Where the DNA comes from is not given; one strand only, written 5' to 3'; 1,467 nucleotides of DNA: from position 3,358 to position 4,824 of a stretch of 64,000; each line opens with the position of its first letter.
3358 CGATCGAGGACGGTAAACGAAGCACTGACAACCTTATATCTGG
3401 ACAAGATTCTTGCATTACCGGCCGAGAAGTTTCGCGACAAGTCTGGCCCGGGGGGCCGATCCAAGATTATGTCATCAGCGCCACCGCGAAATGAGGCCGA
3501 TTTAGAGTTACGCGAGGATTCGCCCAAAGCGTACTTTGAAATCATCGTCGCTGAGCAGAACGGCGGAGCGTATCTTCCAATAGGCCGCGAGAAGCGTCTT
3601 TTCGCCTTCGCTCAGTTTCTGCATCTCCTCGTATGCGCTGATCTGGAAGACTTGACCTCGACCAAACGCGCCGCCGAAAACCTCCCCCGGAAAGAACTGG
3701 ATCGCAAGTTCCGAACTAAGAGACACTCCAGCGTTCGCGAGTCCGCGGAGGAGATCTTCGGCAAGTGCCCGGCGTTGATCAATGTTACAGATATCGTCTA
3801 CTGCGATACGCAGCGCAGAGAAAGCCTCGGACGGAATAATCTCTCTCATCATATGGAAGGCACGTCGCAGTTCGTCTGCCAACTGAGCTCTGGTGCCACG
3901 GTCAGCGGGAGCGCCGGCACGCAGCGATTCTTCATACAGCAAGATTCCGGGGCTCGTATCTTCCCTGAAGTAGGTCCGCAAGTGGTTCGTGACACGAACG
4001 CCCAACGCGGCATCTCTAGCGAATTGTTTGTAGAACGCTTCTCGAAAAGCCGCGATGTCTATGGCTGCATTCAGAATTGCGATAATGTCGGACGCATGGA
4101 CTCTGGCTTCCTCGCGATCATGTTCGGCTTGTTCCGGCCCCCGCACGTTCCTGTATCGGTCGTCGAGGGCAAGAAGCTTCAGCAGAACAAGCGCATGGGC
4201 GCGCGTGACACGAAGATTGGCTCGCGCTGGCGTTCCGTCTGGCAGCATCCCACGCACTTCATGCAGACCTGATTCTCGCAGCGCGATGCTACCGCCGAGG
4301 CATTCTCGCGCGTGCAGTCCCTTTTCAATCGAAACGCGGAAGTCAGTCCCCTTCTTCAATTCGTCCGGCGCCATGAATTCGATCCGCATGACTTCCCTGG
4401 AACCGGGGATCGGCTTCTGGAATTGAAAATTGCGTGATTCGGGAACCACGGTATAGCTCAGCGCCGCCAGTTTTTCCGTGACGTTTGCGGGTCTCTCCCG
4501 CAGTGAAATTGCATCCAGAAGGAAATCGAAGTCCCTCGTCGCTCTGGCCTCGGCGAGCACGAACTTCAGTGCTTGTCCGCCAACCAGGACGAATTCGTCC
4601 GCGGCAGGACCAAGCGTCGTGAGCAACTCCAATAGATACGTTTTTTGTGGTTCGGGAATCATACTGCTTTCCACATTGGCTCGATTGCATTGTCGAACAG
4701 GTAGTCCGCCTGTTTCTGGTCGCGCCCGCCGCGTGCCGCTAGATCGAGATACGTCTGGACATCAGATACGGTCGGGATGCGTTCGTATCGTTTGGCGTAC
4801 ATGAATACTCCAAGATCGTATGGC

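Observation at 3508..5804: Atypical NTase + wHTH two-gene module (AbiE-like) carried as mobile-element cargo: candidate non-canonical abortive-infection/TA system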

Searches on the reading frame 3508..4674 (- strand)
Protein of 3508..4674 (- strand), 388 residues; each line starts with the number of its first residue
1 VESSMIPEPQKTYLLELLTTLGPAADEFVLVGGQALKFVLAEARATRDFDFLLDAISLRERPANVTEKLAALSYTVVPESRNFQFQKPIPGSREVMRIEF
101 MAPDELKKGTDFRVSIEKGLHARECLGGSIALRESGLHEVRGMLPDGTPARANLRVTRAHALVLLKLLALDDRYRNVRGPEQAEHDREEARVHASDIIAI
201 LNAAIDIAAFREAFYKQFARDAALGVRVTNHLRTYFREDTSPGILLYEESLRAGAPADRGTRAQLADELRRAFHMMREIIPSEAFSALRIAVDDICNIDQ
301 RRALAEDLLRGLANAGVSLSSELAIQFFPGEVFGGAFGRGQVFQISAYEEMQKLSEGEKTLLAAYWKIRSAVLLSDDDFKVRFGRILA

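Call 3: search_protein_families(library=pfam, proteins=[window:3508-4674:-], max_evalue=1)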
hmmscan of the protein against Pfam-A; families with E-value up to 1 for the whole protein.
window:3508-4674:- (388 aa): 1 family
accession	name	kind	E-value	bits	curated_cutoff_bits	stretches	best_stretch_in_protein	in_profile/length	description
PF08843.17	AbiEii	-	3.2e-08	34.3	22.5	1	21-282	8-229/238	Nucleotidyl transferase AbiEii toxin, Type IV TA system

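Call 4: search_protein_families(library=padloc, proteins=[window:3508-4674:-], max_evalue=1)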
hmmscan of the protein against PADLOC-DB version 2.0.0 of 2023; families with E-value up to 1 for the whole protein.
window:3508-4674:- (388 aa): 3 families
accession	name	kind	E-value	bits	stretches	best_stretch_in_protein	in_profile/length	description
PDLC02291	AbiEii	-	1.2e-07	29.4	1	16-119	45-139/310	AbiEii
PDLC02314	AbiEii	-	5.8e-05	20.5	1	24-84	49-104/290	AbiEii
PDLC02288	AbiEii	-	0.003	14.5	1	23-60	48-85/294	AbiEii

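Call 5: search_protein_families(library=ncbifam, proteins=[window:3508-4674:-], max_evalue=1)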
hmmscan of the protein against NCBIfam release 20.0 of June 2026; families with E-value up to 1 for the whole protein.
window:3508-4674:- (388 aa): 0 families

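Call 8: find_homologous_proteins(query=window:3508-4674:-)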
Query window:3508-4674:- (388 aa): 678 proteins with E <= 0.001 among 8000 candidates; the best 120 are listed.
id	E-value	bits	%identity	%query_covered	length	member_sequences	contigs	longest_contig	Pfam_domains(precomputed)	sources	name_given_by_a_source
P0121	2.0e-244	829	99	99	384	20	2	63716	PF08843.18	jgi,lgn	jgi:hypothetical protein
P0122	4.1e-209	712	84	99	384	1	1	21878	PF08843.18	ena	-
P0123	1.8e-206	704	82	99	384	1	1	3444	PF08843.18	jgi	jgi:hypothetical protein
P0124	1.5e-200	684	81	98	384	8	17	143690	PF08843.18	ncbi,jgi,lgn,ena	-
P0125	1.1e-198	678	79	100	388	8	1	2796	PF08843.18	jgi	jgi:Nucleotidyl transferase AbiEii toxin, Type IV TA system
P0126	1.2e-198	678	81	99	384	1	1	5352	PF08843.18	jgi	-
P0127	1.5e-198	678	80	99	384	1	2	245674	PF08843.18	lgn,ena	-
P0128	2.0e-198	677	79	99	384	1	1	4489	PF08843.18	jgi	-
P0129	2.8e-196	670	79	99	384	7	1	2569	PF08843.18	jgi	jgi:hypothetical protein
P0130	4.9e-196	669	79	99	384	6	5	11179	PF08843.18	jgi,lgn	-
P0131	9.5e-195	665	78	99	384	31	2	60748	PF08843.18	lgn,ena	-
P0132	1.1e-192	658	78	99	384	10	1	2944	PF08843.18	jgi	jgi:hypothetical protein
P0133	1.3e-191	655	78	99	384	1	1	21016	PF08843.18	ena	-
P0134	1.5e-191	655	77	99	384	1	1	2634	PF08843.18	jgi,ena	-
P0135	4.2e-191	653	77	99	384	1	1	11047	PF08843.18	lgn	-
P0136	4.6e-191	653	77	99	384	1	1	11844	PF08843.18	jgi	jgi:hypothetical protein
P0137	9.8e-191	652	76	99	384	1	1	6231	PF08843.18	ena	-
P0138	1.2e-190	652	77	99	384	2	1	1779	PF08843.18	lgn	-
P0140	1.5e-190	651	76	99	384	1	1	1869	PF08843.18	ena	-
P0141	1.6e-190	651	76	99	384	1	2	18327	PF08843.18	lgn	-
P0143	5.4e-190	649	75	100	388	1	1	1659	PF08843.18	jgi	jgi:hypothetical protein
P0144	1.2e-189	648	77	99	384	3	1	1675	PF08843.18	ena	-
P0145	1.6e-189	648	76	99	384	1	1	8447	PF08843.18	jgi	-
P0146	2.2e-189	647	74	100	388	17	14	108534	PF08843.18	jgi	jgi:hypothetical protein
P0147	4.3e-189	647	75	99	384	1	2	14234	PF08843.18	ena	-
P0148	5.3e-189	646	75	99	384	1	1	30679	PF08843.18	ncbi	-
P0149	6.0e-189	646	76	99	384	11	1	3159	PF08843.18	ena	-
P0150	8.6e-189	646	76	99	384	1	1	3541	PF08843.18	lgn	-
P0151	2.2e-188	644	76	99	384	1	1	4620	PF08843.18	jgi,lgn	jgi:hypothetical protein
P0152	3.4e-188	644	75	99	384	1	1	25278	PF08843.18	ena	-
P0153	5.1e-188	643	76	99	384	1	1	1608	PF08843.18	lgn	-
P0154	1.1e-187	642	75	99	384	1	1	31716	PF08843.18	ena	-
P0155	1.7e-187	641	75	99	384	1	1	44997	PF08843.18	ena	-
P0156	2.3e-187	641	75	99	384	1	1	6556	PF08843.18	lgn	-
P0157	3.5e-187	640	75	99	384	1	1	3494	PF08843.18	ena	-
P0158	5.6e-187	640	75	99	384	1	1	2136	PF08843.18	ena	-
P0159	7.3e-187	639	75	99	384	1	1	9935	PF08843.18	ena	-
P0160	8.1e-187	639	75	99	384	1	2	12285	PF08843.18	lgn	-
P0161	1.5e-186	638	76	99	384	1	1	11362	PF08843.18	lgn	-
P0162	3.2e-186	637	75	99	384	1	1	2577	PF08843.18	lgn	-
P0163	5.8e-186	636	75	99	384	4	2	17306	PF08843.18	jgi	jgi:hypothetical protein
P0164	6.5e-186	636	75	99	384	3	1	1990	PF08843.18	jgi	-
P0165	8.8e-186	636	75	99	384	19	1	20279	PF08843.18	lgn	-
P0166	9.9e-186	635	74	99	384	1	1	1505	PF08843.18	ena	-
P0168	2.8e-185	634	74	99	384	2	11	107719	PF08843.18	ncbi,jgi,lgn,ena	jgi:hypothetical protein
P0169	6.1e-185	633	74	99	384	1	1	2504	PF08843.18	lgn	-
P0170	1.1e-184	632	74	99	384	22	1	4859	PF08843.18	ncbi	-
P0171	1.3e-181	622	73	99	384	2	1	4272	PF08843.18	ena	-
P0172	3.0e-179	614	72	99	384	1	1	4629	PF08843.18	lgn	-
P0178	2.4e-147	509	77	77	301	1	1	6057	PF12281.15,PF08843.18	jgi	jgi:hypothetical protein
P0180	8.0e-129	448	53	99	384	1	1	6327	PF08843.18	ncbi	-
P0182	1.1e-126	441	54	99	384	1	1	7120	PF12281.15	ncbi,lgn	-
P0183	4.4e-126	439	53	100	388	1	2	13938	PF12281.15,PF08843.18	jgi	jgi:hypothetical protein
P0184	5.3e-125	436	53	99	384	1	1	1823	PF08843.18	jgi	jgi:hypothetical protein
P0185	5.7e-124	432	52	99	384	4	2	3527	PF08843.18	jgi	jgi:nucleotidyltransferase AbiEii toxin of type IV toxin-antitoxin system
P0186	4.3e-123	429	52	99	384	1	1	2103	PF08843.18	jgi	jgi:nucleotidyltransferase AbiEii toxin of type IV toxin-antitoxin system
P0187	2.2e-122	427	51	99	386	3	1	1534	PF08843.18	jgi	jgi:hypothetical protein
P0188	3.0e-122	427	52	99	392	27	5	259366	PF12281.15,PF08843.18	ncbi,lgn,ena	ncbi:MAG: nucleotidyl transferase AbiEii/AbiGii toxin family protein [Candidatus Sulfotelmatobacter 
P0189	3.4e-122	426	53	99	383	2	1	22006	PF12281.15,PF08843.18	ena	-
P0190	5.4e-122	426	52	99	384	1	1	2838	PF08843.18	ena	-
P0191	1.0e-121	425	54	99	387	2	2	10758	PF08843.18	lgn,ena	-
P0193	1.5e-120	421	52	99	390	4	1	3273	PF08843.18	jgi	jgi:hypothetical protein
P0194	2.1e-120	421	51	99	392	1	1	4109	PF12281.15,PF08843.18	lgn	-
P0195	3.4e-120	420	51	100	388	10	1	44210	PF08843.18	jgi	jgi:hypothetical protein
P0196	3.6e-120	420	51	98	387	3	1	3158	PF12281.15,PF08843.18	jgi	jgi:Nucleotidyltransferase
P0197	4.2e-120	420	52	99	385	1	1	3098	PF12281.15,PF08843.18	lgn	-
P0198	5.1e-120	419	51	99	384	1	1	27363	PF08843.18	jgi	jgi:hypothetical protein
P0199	2.4e-119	417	52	99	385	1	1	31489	PF08843.18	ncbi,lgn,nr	ncbi:MAG: nucleotidyl transferase AbiEii/AbiGii toxin family protein [Acidobacteria bacterium]|nr:nu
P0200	2.5e-119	417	51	99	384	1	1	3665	PF08843.18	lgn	-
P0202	3.8e-119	416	52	99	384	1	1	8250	PF08843.18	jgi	jgi:hypothetical protein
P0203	1.5e-118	414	55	92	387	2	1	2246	PF12281.15,PF08843.18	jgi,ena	-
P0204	2.1e-118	414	51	99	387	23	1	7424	PF08843.18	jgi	jgi:nucleotidyltransferase AbiEii toxin of type IV toxin-antitoxin system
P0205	2.2e-118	414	52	98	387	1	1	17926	PF12281.15,PF08843.18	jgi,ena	-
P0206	5.8e-118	413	51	99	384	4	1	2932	PF08843.18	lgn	-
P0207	6.1e-118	412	79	61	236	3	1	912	PF08843.18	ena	-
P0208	1.2e-117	412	51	99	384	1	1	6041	PF08843.18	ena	-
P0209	2.1e-117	411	52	99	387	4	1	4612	PF08843.18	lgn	-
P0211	3.6e-117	410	52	99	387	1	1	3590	PF08843.18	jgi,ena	-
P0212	4.7e-117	410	50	99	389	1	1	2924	PF08843.18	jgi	-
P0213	7.3e-117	409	53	92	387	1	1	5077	PF12281.15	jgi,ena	-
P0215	1.3e-116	408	52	95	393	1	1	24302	PF08843.18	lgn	-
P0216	1.3e-116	408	52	99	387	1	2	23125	PF08843.18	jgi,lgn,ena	jgi:hypothetical protein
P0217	1.8e-116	408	51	98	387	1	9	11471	PF12281.15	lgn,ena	-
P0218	4.8e-116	406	50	99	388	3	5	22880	PF08843.18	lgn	-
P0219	5.5e-116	406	51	99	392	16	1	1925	PF08843.18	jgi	jgi:hypothetical protein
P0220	8.7e-116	405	51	99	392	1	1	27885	PF12281.15,PF08843.18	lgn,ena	-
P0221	9.6e-116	405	53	91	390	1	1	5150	PF08843.18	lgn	-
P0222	1.6e-115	405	50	99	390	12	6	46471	PF08843.18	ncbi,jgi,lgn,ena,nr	ncbi:MAG: hypothetical protein DMG97_17880 [Acidobacteria bacterium]|nr:MAG: hypothetical protein DM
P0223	2.3e-115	404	51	99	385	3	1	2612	PF12281.15,PF08843.18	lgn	-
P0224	2.5e-115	404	51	99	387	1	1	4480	PF08843.18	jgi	jgi:hypothetical protein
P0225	4.7e-115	403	51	99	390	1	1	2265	PF08843.18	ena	-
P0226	6.1e-115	403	51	98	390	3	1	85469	PF08843.18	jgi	jgi:hypothetical protein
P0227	1.1e-114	402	50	99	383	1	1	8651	PF08843.18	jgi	jgi:Nucleotidyl transferase AbiEii toxin, Type IV TA system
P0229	1.9e-114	401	50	99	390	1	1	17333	PF08843.18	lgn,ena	-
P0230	2.3e-114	401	50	98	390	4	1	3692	PF08843.18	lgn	-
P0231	5.2e-114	400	51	99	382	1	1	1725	PF12281.15,PF08843.18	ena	-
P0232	6.1e-114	399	49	99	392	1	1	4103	PF12281.15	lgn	-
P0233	6.7e-114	399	51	99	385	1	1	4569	PF08843.18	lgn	-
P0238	8.8e-113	396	50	99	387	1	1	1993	PF08843.18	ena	-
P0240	1.2e-112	395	49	99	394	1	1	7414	PF08843.18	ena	-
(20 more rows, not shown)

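Call 14: search_solved_structures(query=A2, max_evalue=1, show_alignments=2)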
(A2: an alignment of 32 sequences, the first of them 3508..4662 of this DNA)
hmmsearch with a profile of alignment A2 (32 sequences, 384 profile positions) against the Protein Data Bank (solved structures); distinct sequences matched with E-value up to 1: 4.
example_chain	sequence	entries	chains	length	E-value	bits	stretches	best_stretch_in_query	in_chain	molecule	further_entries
3cq5_A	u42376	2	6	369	0.38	13.2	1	49-81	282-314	Histidinol-phosphate aminotransferase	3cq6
3cq4_A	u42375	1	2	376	0.39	13.2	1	49-81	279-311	Histidinol-phosphate aminotransferase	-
9g8s_g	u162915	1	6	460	0.5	12.8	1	178-241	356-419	Tail sheath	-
31eu_G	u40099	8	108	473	0.52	12.8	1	178-241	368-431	gp55 - Tail sheath protein | Phage tail sheath protein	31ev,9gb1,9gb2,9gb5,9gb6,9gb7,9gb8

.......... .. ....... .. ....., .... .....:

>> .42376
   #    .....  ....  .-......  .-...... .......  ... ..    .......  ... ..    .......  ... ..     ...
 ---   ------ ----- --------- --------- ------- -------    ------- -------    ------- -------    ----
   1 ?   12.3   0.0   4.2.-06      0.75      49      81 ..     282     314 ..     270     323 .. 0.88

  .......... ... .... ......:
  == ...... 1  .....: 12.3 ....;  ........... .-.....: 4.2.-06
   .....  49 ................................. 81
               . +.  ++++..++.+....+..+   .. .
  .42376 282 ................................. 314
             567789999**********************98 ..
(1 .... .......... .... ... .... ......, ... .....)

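Call 22: predict_structure(alignment_id=A2)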
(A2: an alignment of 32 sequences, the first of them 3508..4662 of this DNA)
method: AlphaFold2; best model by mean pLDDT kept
length: 384 residues; sequences in the alignment: 32
mean_pLDDT: 86.5   pTM: 0.86
mean pLDDT of the five models: 86.5, 84.2, 83.3, 82.7, 81.2
residues with pLDDT >= 90: 216; 70-90: 137; 50-70: 17; < 50: 14
segments of 3 or more residues with pLDDT < 50: 102-114
pLDDT, mean of each block of 10 residues (from residue 1): 87 88 88 82 82 71 85 77 85 83 42 55 89 93 93 95 91 77 90 92 91 91 94 93 88 87 93 93 95 94 95 93 91 72 93 93 94 92 84
secondary structure, 60 per line:
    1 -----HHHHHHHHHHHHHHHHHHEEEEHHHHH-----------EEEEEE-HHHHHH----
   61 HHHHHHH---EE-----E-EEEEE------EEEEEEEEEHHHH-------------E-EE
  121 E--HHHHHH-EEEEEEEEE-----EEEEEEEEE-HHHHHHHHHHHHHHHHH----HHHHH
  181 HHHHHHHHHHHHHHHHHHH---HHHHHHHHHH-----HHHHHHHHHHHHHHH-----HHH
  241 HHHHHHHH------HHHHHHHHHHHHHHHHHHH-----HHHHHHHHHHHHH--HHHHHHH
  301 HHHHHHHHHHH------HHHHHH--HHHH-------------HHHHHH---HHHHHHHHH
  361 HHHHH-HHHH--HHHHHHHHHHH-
elements in order: H6-23 E24-27 H28-32 E44-49 H51-56 H61-67 E80-84 E91-99 H100-103 E119-121 H124-129 E131-139 E145-153 H155-171 H176-199 H203-212 H218-232 H238-248 H255-273 H279-291 H294-311 H318-323 H326-329 H343-348 H352-365 H367-370 H373-383

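Call 26: fold_search(model_id=the predicted structure, library=pdb)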
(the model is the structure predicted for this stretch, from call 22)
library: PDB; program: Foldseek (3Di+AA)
matches with E <= 10: 449; with E <= 0.001: 0
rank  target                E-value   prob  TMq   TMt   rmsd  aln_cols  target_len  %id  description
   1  4ok0_A                2.9e-02  0.97  0.28  0.42  11.2       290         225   10  Crystal structure of putative nucleotidyltransferase from H. pylori (released 2014-04-09)
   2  4ok0_B                4.2e-02  0.97  0.31  0.45   8.7       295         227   11  Crystal structure of putative nucleotidyltransferase from H. pylori (released 2014-04-09)
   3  3wfr_G                1.1e-01  0.21  0.20  0.18  18.9       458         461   12  tRNA processing enzyme complex 2 (released 2014-01-01)
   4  3wfq_H                1.2e-01  0.16  0.17  0.15  20.8       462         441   11  tRNA processing enzyme complex 1 (released 2014-01-01)
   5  3wfs_D                1.4e-01  0.21  0.21  0.19  22.0       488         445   10  tRNA processing enzyme complex 3 (released 2014-01-01)
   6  6xf1_D                2.0e-01  0.15  0.14  0.16  18.4       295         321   12  Nesprin-2G(aa1425-1649)-FHOD1(aa1-339) complex, H. sapiens (released 2021-02-03)
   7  3wfq_G                2.1e-01  0.16  0.21  0.19  18.8       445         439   12  tRNA processing enzyme complex 1 (released 2014-01-01)
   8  9cru_G                2.1e-01  0.11  0.11  0.13  16.1       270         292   13  Y20S (Sec18-Sec17-Sec9-Sso1-Snc1) EDTA - Class 1 (released 2025-08-27)
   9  2nty_B                2.3e-01  0.11  0.12  0.13  22.9       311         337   12  Rop4-GDP-PRONE8 (released 2007-01-23)
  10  3wfq_E                2.7e-01  0.15  0.20  0.18  22.0       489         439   11  tRNA processing enzyme complex 1 (released 2014-01-01)
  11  6u1s_A                3.6e-01  0.16  0.14  0.16  25.1       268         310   17  Cryo-EM structure of a de novo designed 16-helix transmembrane nanopore, TMHC8_R. (released 2020-08-19)
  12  3wfo_C                4.5e-01  0.11  0.18  0.17  21.2       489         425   11  tRNA processing enzyme (apo form 1) (released 2014-01-01)
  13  3wfr_F                4.7e-01  0.09  0.17  0.15  21.8       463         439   10  tRNA processing enzyme complex 2 (released 2014-01-01)
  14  8y51_R                5.0e-01  0.14  0.14  0.17  21.6       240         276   13  Cryo-EM structure of the BRS3-Gq complex (released 2025-02-12)
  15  3r9a_B                5.5e-01  0.06  0.11  0.12  18.7       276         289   13  Human alanine-glyoxylate aminotransferase in complex with the TPR domain of human PEX5P (released 2011-05-11)
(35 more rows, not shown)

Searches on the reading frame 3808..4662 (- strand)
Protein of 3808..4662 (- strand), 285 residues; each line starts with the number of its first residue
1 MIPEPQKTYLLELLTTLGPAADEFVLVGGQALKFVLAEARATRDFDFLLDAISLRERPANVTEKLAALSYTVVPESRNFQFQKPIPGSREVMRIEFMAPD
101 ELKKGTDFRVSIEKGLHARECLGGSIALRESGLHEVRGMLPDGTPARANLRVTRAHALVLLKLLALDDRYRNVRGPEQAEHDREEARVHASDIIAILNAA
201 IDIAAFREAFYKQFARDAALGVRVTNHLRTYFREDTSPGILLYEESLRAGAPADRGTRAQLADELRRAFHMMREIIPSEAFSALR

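Call 68: search_solved_structures(query=window:3808-4662:-, max_evalue=10, show_alignments=4)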
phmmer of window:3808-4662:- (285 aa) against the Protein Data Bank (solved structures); distinct sequences matched with E-value up to 10: 4.
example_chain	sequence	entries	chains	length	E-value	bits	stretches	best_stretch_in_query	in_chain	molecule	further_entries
1wu8_A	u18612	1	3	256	0.15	15.1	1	90-173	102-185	hypothetical protein PH0463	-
2wr8_A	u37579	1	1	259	0.15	15.1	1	90-173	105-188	PUTATIVE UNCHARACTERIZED PROTEIN PH0463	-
8xbl_A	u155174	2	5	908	0.66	13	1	8-59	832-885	Colibactin polyketide synthase ClbC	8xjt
3kto_A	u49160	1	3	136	1.2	12.1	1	181-250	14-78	Response regulator receiver protein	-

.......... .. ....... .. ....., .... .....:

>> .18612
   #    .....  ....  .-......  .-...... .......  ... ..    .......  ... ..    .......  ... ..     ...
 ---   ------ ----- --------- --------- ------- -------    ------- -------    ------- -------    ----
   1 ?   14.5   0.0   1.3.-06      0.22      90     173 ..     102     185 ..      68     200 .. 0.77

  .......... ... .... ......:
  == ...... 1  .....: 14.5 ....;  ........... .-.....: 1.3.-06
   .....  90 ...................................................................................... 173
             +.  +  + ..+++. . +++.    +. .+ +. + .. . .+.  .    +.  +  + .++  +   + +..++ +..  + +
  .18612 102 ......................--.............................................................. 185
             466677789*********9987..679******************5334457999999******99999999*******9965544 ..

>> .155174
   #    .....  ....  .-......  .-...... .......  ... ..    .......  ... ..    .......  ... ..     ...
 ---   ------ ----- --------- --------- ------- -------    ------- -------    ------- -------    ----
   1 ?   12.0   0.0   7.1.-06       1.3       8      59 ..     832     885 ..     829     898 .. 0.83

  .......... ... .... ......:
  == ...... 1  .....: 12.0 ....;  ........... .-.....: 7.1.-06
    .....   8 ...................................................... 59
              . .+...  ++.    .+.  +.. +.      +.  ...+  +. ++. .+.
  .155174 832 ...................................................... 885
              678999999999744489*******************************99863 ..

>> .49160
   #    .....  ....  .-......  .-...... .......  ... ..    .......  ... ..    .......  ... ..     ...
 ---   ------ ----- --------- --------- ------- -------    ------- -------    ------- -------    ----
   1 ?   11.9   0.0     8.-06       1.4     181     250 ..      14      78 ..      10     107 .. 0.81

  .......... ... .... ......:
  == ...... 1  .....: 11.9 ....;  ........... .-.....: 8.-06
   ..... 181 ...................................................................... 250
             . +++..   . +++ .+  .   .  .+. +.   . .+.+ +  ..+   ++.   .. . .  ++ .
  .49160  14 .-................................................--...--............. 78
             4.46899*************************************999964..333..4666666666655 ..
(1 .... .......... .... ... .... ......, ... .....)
